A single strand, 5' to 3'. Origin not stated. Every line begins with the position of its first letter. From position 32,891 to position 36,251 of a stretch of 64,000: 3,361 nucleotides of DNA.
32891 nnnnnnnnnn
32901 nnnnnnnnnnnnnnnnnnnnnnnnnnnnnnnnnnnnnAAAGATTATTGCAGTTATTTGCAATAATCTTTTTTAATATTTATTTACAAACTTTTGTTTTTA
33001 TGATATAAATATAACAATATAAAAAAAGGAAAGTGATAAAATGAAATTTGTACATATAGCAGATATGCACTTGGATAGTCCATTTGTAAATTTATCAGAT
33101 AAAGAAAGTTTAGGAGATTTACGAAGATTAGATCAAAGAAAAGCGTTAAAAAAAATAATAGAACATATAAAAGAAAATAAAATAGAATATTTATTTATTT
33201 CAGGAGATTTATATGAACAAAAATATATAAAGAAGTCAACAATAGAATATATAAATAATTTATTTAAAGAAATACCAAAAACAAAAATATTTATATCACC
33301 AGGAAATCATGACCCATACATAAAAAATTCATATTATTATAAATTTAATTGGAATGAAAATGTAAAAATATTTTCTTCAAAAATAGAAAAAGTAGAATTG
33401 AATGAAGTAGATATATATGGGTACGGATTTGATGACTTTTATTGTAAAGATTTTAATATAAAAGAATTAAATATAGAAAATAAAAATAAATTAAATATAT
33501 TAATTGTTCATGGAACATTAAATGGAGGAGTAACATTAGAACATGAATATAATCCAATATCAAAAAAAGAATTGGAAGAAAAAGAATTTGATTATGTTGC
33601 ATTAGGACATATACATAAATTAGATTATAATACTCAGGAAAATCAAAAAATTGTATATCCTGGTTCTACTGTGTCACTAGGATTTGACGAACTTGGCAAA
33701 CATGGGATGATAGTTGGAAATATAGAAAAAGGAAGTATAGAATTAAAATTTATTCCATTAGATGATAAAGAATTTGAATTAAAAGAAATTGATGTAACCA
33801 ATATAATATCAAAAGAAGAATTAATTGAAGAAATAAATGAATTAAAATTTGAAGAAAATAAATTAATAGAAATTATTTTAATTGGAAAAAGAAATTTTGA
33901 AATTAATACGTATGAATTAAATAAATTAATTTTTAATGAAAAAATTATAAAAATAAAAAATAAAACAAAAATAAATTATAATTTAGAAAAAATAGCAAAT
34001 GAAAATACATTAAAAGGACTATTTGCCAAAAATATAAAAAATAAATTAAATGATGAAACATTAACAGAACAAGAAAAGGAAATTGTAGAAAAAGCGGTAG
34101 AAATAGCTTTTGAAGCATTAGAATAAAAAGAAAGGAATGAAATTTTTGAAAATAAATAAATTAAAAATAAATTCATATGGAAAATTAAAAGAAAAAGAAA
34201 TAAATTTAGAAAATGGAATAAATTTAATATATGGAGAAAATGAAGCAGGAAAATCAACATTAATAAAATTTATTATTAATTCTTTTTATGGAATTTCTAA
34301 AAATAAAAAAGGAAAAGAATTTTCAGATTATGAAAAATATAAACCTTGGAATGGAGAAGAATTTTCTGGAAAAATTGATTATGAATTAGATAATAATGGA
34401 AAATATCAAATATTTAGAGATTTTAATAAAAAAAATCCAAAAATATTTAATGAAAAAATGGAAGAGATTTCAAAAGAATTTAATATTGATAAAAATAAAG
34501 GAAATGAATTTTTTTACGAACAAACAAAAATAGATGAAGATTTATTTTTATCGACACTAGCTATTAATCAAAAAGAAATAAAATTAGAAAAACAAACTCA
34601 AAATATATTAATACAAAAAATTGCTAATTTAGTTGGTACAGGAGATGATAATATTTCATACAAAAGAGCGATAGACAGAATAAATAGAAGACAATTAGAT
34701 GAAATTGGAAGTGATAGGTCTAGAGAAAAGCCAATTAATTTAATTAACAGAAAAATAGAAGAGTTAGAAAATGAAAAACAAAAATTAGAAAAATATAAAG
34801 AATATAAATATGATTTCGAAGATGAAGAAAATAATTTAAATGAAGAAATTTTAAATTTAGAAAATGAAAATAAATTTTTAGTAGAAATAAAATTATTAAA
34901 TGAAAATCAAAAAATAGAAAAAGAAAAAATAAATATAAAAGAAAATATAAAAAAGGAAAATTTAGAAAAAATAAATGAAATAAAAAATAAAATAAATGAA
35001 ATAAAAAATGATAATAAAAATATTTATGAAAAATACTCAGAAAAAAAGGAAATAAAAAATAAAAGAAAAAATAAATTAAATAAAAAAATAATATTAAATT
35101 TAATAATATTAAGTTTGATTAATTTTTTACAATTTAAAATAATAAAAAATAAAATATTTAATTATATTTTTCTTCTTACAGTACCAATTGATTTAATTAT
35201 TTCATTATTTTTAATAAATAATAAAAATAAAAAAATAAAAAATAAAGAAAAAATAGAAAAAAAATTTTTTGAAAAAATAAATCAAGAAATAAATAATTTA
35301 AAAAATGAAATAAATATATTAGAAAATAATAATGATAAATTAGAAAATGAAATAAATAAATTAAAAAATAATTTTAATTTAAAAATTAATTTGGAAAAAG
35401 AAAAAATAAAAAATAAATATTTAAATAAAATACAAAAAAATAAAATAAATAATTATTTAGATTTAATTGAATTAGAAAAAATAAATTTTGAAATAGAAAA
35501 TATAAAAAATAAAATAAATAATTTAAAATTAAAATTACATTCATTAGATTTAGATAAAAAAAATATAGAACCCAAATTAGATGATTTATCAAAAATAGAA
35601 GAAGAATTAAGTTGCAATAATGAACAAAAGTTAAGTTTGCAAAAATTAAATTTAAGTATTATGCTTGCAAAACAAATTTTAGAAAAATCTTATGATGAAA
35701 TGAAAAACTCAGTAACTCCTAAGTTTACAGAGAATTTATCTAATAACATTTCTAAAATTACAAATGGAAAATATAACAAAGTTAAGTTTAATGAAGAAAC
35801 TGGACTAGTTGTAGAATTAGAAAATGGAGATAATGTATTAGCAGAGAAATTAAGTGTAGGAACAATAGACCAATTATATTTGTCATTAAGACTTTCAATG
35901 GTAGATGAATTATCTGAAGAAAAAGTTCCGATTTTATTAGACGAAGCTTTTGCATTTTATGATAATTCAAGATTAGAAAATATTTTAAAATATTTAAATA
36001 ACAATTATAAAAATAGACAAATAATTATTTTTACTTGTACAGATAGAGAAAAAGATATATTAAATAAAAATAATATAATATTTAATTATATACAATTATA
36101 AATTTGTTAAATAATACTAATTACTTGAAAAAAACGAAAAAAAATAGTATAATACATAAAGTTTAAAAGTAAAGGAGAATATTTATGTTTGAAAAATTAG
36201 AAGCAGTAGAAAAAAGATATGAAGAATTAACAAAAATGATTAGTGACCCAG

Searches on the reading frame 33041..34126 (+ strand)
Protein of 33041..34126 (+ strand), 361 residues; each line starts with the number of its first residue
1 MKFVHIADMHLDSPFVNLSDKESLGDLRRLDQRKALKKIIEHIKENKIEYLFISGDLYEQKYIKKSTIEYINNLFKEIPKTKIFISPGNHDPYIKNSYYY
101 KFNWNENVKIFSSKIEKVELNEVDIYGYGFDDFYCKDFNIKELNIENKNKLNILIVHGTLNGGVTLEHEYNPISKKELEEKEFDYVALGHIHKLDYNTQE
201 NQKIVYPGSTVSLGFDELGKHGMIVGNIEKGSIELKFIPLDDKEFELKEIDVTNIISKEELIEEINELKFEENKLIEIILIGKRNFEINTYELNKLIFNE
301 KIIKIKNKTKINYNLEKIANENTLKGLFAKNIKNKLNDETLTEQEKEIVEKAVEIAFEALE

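Call 74: search_protein_families(library=pfam, proteins=[window:33041-34126:+], max_evalue=0.0001)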
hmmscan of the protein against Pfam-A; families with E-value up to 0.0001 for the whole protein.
window:33041-34126:+ (361 aa): 2 families
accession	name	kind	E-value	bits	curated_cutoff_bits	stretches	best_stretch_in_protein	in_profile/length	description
PF00149.33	Metallophos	-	7.2e-17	62.9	21.5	1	1-193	1-190/191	Calcineurin-like phosphoesterase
PF12850.12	Metallophos_2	-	5.7e-12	46.4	27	1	1-213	1-138/154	Calcineurin-like phosphoesterase superfamily domain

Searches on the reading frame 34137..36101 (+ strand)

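Call 75: search_protein_families(library=pfam, proteins=[window:34137-36101:+], max_evalue=0.0001)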
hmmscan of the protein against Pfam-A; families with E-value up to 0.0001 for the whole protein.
window:34137-36101:+ (654 aa): 1 family
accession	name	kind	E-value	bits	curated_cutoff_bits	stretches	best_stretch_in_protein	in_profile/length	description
PF13514.12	AAA_27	-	8.6e-11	42.2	22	1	5-62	2-62/206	AAA domain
